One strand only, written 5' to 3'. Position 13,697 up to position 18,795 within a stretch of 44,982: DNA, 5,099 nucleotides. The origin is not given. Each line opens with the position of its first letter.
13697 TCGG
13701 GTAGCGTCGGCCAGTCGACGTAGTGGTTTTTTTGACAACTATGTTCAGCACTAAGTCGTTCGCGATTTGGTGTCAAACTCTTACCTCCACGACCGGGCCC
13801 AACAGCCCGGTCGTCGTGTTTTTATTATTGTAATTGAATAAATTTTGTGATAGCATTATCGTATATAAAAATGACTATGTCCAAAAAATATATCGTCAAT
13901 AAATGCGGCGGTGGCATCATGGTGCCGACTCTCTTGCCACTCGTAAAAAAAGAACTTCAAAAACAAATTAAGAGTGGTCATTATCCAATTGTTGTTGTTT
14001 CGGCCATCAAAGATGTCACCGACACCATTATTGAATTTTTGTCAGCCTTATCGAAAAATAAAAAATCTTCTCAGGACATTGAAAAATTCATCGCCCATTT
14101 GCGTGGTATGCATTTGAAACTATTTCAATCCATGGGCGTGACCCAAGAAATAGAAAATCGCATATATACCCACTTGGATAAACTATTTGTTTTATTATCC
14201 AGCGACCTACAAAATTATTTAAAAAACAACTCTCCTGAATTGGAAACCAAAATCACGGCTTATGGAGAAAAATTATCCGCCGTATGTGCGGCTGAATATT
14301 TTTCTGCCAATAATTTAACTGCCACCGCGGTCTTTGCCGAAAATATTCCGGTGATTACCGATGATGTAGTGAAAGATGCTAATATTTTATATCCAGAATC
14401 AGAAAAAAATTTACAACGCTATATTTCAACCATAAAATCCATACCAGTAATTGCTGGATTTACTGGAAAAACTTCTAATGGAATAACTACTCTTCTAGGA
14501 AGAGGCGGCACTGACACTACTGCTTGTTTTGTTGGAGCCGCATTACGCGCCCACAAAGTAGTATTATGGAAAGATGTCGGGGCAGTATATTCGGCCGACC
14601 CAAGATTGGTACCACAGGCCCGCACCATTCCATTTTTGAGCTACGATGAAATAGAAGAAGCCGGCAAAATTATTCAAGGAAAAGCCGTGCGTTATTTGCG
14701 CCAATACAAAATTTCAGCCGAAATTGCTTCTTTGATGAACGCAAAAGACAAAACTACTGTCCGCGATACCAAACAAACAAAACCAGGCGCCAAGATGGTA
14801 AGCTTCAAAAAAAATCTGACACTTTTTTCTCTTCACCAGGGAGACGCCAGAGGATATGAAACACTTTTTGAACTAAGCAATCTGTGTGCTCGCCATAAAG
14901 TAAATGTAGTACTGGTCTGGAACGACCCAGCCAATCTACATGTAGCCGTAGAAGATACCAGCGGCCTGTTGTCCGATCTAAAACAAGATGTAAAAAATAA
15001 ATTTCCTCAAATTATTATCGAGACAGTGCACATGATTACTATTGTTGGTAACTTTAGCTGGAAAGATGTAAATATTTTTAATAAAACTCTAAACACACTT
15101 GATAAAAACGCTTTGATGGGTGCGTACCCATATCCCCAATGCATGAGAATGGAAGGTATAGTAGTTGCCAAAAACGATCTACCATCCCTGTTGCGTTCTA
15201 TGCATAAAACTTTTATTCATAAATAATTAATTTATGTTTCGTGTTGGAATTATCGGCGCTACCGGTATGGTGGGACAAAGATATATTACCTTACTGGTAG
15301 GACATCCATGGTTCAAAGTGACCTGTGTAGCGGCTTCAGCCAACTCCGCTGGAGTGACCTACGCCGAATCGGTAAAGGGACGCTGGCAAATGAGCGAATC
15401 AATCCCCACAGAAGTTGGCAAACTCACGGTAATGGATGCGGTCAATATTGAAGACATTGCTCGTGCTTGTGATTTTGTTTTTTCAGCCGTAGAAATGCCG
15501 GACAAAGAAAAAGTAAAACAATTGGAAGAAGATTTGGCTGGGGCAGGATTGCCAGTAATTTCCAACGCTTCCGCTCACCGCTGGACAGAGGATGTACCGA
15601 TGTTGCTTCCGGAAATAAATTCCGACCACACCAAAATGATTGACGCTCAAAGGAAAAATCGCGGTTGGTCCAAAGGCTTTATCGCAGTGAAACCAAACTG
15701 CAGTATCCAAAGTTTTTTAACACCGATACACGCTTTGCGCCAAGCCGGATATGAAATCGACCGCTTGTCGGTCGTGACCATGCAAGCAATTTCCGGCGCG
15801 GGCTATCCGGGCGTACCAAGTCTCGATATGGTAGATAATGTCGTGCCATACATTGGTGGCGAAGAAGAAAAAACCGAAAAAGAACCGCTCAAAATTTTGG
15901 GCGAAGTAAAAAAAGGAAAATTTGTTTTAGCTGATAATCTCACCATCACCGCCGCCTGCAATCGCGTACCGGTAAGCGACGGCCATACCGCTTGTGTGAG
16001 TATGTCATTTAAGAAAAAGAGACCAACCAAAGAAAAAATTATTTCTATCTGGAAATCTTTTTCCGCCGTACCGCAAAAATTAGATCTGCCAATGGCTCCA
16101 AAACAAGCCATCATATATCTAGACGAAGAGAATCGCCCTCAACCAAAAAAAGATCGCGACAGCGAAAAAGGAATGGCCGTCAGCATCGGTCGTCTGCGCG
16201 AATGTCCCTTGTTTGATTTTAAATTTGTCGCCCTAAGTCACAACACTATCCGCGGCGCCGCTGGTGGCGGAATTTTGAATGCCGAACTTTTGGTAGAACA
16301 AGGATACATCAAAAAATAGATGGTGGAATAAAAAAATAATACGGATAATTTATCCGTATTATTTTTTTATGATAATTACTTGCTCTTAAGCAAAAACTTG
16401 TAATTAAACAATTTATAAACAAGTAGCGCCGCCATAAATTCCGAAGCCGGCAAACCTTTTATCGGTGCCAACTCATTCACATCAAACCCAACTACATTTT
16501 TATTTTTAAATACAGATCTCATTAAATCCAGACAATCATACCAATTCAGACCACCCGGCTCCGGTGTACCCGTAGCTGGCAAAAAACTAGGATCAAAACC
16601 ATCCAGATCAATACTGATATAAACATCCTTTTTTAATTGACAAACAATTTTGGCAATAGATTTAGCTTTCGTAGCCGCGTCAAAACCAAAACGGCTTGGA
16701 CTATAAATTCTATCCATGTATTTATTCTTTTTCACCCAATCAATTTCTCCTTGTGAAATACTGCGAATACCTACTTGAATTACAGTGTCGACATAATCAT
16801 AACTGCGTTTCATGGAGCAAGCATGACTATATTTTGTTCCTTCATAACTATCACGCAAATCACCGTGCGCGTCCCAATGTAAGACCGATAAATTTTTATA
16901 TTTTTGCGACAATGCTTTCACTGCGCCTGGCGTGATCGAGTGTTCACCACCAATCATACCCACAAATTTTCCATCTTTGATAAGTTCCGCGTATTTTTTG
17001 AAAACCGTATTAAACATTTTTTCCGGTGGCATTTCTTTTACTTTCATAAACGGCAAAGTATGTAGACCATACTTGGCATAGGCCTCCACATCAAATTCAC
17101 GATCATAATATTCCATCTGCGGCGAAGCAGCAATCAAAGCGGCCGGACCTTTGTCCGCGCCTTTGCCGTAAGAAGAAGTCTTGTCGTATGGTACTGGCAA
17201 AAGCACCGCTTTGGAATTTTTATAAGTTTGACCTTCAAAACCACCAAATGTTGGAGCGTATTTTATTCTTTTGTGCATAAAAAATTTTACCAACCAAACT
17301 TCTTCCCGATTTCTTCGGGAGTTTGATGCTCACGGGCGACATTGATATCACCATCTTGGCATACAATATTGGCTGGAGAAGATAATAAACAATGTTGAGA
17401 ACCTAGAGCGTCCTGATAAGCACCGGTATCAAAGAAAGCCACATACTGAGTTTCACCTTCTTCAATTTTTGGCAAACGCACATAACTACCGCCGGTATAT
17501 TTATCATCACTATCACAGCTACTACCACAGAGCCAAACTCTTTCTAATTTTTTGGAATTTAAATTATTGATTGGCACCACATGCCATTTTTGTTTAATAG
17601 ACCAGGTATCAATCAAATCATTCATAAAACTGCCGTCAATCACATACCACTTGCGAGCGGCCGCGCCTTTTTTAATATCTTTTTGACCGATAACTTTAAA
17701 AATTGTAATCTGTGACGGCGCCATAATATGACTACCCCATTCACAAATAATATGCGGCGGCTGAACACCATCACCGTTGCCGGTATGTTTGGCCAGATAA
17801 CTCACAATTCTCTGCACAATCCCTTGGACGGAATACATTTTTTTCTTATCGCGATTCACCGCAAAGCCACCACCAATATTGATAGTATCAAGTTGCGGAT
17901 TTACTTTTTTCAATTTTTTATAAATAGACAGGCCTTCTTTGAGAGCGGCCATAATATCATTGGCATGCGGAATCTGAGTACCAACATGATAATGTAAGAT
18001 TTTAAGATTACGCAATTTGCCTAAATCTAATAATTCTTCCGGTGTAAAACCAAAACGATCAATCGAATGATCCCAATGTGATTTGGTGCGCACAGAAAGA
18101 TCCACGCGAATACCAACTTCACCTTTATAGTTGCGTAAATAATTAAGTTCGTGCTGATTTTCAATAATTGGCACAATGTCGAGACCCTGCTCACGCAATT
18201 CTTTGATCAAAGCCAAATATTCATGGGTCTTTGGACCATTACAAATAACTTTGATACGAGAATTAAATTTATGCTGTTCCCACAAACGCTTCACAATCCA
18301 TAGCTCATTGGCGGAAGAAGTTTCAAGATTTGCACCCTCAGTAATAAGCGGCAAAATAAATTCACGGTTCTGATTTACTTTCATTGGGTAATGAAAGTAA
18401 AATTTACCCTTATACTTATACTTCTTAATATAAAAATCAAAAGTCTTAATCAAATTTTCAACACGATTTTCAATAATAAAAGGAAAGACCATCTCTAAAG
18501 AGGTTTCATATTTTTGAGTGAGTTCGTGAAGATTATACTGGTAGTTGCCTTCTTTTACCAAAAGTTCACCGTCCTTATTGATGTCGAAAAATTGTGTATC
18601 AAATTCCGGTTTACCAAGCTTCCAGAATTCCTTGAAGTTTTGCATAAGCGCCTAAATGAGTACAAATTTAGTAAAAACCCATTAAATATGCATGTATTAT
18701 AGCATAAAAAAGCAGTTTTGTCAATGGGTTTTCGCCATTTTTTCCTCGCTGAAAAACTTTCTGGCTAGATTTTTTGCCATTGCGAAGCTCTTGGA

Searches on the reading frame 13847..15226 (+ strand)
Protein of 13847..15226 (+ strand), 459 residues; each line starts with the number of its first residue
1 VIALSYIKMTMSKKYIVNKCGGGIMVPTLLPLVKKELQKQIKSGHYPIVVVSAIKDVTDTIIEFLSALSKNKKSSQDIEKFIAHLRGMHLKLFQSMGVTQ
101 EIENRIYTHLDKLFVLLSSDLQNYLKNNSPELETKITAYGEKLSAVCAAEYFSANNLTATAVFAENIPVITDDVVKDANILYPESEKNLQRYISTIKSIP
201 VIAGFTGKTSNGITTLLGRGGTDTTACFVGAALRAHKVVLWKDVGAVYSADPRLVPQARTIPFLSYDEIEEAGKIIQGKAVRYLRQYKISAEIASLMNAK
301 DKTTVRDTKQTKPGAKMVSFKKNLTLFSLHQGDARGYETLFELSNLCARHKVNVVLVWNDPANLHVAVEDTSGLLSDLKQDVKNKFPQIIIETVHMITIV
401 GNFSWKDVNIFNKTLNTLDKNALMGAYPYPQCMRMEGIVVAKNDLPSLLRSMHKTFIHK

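Call 8: search_protein_families(library=pfam, proteins=[window:13847-15226:+], max_evalue=0.01)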
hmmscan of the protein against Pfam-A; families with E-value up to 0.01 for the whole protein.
window:13847-15226:+ (459 aa): 1 family
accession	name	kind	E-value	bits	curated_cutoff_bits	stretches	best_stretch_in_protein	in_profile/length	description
PF00696.33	AA_kinase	-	8.3e-33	114.5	24.9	1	14-280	1-212/234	Amino acid kinase family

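Call 40: find_homologous_proteins(query=window:13877-15223:+, max_evalue=1e-20)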
Query window:13877-15223:+ (449 aa): 228 proteins with E <= 1e-20 among 8000 candidates; the best 120 are listed.
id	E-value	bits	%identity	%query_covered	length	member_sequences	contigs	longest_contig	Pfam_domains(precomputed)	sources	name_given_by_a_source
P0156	4.3e-296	999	100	100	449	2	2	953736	PF00696.34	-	-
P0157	3.1e-262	888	88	100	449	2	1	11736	PF00696.34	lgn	-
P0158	1.2e-229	780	77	100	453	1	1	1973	PF00696.34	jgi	-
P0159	2.7e-225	766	76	100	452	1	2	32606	PF00696.34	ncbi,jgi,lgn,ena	-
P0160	4.5e-223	759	75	100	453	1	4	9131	PF00696.34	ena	-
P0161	6.6e-221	752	74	100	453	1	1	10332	PF00696.34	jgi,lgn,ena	-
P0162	9.5e-221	751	75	100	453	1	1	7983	PF00696.34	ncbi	-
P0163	2.7e-218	743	74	100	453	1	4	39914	PF00696.34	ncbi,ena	-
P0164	6.8e-218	742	74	100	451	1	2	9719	PF00696.34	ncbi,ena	-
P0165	8.1e-217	738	75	100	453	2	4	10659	PF00696.34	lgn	-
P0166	3.9e-214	729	73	100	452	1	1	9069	PF00696.34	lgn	-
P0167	1.1e-213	728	73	100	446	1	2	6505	PF00696.34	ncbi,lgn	-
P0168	1.9e-209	714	71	100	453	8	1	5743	PF00696.34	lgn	-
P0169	2.7e-209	713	73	100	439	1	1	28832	PF00696.34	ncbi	-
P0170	2.3e-208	710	71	100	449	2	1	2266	PF00696.34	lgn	-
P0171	2.0e-206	704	87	82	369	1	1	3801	PF00696.34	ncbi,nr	ncbi:MAG: hypothetical protein NT034_00190, partial [Candidatus Magasanikbacteria bacterium]|nr:hypo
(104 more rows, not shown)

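Call 41: find_encoding_contigs(protein=P0157, flank=6000, max_places=2)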
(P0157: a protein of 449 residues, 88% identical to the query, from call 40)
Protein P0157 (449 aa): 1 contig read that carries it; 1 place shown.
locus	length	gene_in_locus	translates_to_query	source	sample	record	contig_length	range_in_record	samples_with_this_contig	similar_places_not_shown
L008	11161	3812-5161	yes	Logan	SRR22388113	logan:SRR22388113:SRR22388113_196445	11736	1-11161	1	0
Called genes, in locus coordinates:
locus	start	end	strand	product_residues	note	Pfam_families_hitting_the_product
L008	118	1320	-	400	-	PF00278:Orn_DAP_Arg_deC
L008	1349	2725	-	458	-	PF03435:Sacchrp_dh_NADP, PF16653:Sacchrp_dh_C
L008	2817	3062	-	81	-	-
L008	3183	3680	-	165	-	-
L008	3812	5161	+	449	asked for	PF00696:AA_kinase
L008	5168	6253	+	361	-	PF01118:Semialdhyde_dh, PF02774:Semialdhyde_dhC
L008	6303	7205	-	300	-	PF00491:Arginase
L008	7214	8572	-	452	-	PF02784:Orn_Arg_deC_N, PF00278:Orn_DAP_Arg_deC (weak)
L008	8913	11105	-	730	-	PF01138:RNase_PH, PF03725:RNase_PH_C, PF01138:RNase_PH, PF00013:KH_1, PF00575:S1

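Call 42: find_encoding_contigs(protein=P0159, flank=6000, max_places=2)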
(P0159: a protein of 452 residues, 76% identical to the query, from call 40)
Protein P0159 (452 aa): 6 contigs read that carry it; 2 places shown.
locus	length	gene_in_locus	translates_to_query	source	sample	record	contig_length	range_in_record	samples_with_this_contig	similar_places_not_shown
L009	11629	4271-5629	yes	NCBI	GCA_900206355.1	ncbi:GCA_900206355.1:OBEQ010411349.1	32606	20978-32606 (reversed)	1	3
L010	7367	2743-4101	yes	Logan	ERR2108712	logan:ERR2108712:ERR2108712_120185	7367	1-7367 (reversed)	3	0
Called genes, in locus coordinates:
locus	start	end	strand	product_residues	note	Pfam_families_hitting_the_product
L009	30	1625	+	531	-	PF00239:Resolvase, PF07508:Recombinase, PF13408:Zn_ribbon_recom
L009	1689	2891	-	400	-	PF00278:Orn_DAP_Arg_deC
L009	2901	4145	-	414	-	PF03435:Sacchrp_dh_NADP, PF16653:Sacchrp_dh_C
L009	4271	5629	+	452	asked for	PF00696:AA_kinase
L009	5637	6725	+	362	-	PF01118:Semialdhyde_dh, PF02774:Semialdhyde_dhC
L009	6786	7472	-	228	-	PF03167:UDG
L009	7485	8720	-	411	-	PF07907:YibE_F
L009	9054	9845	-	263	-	-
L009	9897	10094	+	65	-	-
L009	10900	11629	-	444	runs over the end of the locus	PF12773:DZR (faint), PF13365:Trypsin_2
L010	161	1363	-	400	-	PF00278:Orn_DAP_Arg_deC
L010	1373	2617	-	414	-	PF03435:Sacchrp_dh_NADP, PF16653:Sacchrp_dh_C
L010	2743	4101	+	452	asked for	PF00696:AA_kinase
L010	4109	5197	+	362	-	PF01118:Semialdhyde_dh, PF02774:Semialdhyde_dhC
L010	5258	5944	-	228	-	PF03167:UDG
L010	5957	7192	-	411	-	PF07907:YibE_F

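Call 43: find_encoding_contigs(protein=P0163, flank=6000, max_places=2)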
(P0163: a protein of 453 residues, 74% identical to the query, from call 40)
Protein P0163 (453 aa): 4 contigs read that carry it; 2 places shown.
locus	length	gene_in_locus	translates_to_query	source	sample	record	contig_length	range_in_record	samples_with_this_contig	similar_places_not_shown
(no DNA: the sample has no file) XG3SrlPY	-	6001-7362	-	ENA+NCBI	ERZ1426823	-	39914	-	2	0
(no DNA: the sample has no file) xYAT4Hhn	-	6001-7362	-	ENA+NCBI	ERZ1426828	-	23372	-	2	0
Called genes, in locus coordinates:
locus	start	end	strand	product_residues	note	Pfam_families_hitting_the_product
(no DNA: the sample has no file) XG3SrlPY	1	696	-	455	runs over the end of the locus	PF01545:Cation_efflux, PF16916:ZT_dimer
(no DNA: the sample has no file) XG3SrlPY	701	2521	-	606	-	PF00270:DEAD, PF04851:ResIII (weak), PF00271:Helicase_C, PF16124:RecQ_Zn_bind, PF09382:RQC, PF00570:HRDC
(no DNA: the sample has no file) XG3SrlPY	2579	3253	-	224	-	PF08241:Methyltransf_11 (weak), PF13649:Methyltransf_25 (weak)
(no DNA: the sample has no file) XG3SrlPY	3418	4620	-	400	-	PF00278:Orn_DAP_Arg_deC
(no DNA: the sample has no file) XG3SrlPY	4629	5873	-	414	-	PF03435:Sacchrp_dh_NADP, PF16653:Sacchrp_dh_C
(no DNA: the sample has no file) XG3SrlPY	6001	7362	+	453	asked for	PF00696:AA_kinase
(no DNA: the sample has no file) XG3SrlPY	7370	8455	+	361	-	PF01118:Semialdhyde_dh, PF02774:Semialdhyde_dhC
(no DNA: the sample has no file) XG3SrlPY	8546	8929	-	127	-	-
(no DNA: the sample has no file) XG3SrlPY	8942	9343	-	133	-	-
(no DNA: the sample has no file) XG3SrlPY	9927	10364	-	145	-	-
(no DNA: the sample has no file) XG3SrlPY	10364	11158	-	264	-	PF01790:LGT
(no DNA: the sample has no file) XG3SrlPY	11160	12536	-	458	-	PF02481:DNA_processg_A (faint), PF18306:LDcluster4, PF03641:Lysine_decarbox, PF18306:LDcluster4, PF03641:Lysine_decarbox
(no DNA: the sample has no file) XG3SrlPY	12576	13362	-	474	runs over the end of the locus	PF01425:Amidase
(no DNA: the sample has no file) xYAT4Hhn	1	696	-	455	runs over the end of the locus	PF01545:Cation_efflux, PF16916:ZT_dimer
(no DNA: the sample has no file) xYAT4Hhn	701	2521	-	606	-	PF00270:DEAD, PF04851:ResIII (weak), PF00271:Helicase_C, PF16124:RecQ_Zn_bind, PF09382:RQC, PF00570:HRDC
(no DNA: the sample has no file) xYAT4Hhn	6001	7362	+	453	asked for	PF00696:AA_kinase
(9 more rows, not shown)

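Call 90: find_encoding_contigs(protein=P0171, flank=5000, max_places=2)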
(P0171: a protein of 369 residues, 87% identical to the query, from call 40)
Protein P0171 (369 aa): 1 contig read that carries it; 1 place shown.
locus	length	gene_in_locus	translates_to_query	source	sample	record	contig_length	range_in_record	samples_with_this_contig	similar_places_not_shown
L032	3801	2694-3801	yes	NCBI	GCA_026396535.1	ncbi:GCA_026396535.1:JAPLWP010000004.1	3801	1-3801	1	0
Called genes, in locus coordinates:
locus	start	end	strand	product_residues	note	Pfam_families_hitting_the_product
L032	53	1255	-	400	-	PF00278:Orn_DAP_Arg_deC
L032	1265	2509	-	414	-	PF03435:Sacchrp_dh_NADP, PF16653:Sacchrp_dh_C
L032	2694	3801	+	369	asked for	PF00696:AA_kinase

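Call 91: find_encoding_contigs(protein=P0165, flank=5000, max_places=3)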
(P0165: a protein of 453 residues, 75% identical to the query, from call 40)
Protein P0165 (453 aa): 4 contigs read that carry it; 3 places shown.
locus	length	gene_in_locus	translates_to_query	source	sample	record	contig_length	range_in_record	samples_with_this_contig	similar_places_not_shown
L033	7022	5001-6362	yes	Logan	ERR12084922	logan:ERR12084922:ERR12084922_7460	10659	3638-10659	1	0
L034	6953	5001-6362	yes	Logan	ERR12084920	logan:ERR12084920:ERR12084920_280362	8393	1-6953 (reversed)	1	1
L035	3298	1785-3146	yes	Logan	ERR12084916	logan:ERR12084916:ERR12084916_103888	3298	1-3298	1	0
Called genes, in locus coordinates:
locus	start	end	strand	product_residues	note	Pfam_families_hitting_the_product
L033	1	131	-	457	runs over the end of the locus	PF01545:Cation_efflux, PF16916:ZT_dimer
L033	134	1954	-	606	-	PF00270:DEAD, PF04851:ResIII (weak), PF00271:Helicase_C, PF16124:RecQ_Zn_bind, PF09382:RQC, PF00570:HRDC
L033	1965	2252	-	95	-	-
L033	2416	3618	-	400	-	PF00278:Orn_DAP_Arg_deC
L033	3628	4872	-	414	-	PF03435:Sacchrp_dh_NADP, PF16653:Sacchrp_dh_C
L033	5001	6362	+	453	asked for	PF00696:AA_kinase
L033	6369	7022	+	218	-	?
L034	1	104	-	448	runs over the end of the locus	PF01545:Cation_efflux, PF16916:ZT_dimer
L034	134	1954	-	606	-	PF00270:DEAD, PF04851:ResIII (weak), PF00271:Helicase_C, PF16124:RecQ_Zn_bind, PF09382:RQC, PF00570:HRDC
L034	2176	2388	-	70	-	-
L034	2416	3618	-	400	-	PF00278:Orn_DAP_Arg_deC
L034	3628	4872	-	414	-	PF03435:Sacchrp_dh_NADP, PF16653:Sacchrp_dh_C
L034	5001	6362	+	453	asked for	PF00696:AA_kinase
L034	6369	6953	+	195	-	?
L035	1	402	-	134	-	?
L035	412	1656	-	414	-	PF03435:Sacchrp_dh_NADP, PF16653:Sacchrp_dh_C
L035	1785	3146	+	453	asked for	PF00696:AA_kinase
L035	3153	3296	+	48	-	?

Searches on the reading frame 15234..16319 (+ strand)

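Call 8: search_protein_families(library=pfam, proteins=[window:15234-16319:+], max_evalue=0.01)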
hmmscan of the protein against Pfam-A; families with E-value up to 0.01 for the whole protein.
window:15234-16319:+ (361 aa): 2 families
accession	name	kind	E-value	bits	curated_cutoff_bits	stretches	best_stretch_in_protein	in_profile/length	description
PF02774.23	Semialdhyde_dhC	-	1.9e-36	126.4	26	1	167-339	3-183/184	Semialdehyde dehydrogenase, dimerisation domain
PF01118.30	Semialdhyde_dh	-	1.1e-27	97.3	26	1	3-134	1-119/121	Semialdehyde dehydrogenase, NAD binding domain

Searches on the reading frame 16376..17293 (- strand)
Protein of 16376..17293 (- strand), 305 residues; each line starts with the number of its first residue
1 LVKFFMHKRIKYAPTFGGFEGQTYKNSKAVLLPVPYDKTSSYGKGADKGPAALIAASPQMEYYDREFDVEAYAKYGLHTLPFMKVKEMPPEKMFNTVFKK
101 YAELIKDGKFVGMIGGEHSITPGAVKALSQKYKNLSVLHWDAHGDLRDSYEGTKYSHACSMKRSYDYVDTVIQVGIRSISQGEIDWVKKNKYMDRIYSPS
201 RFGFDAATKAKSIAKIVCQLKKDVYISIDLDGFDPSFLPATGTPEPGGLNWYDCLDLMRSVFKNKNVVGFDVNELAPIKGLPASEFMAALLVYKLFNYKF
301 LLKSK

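Call 8: search_protein_families(library=pfam, proteins=[window:16376-17293:-], max_evalue=0.01)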
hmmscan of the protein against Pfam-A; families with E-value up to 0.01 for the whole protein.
window:16376-17293:- (305 aa): 1 family
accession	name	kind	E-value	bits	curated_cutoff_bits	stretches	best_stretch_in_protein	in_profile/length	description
PF00491.26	Arginase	-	2.2e-61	208.2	22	1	28-294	2-276/280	Arginase family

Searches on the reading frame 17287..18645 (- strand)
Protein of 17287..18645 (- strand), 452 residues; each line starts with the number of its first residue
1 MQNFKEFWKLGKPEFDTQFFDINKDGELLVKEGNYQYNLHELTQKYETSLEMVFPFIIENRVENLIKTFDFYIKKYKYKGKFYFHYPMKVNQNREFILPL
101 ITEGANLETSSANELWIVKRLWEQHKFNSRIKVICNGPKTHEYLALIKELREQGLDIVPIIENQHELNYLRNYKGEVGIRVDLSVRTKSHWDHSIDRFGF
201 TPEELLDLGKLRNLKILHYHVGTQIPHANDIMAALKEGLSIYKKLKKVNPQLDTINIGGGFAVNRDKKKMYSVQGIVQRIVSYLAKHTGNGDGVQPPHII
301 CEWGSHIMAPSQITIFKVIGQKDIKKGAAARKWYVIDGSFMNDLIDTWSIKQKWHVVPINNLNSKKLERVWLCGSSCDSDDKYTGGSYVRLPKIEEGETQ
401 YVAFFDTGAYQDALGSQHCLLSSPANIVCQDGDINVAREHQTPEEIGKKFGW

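Call 8: search_protein_families(library=pfam, proteins=[window:17287-18645:-], max_evalue=0.01)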
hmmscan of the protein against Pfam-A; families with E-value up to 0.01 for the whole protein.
window:17287-18645:- (452 aa): 2 families
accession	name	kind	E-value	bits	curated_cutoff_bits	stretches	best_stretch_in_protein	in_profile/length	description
PF02784.22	Orn_Arg_deC_N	-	5.8e-23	82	23.4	1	81-308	17-246/247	Pyridoxal-dependent decarboxylase, pyridoxal binding domain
PF00278.28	Orn_DAP_Arg_deC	-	3.4e-07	30.9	23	1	314-408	10-95/95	Pyridoxal-dependent decarboxylase, C-terminal sheet domain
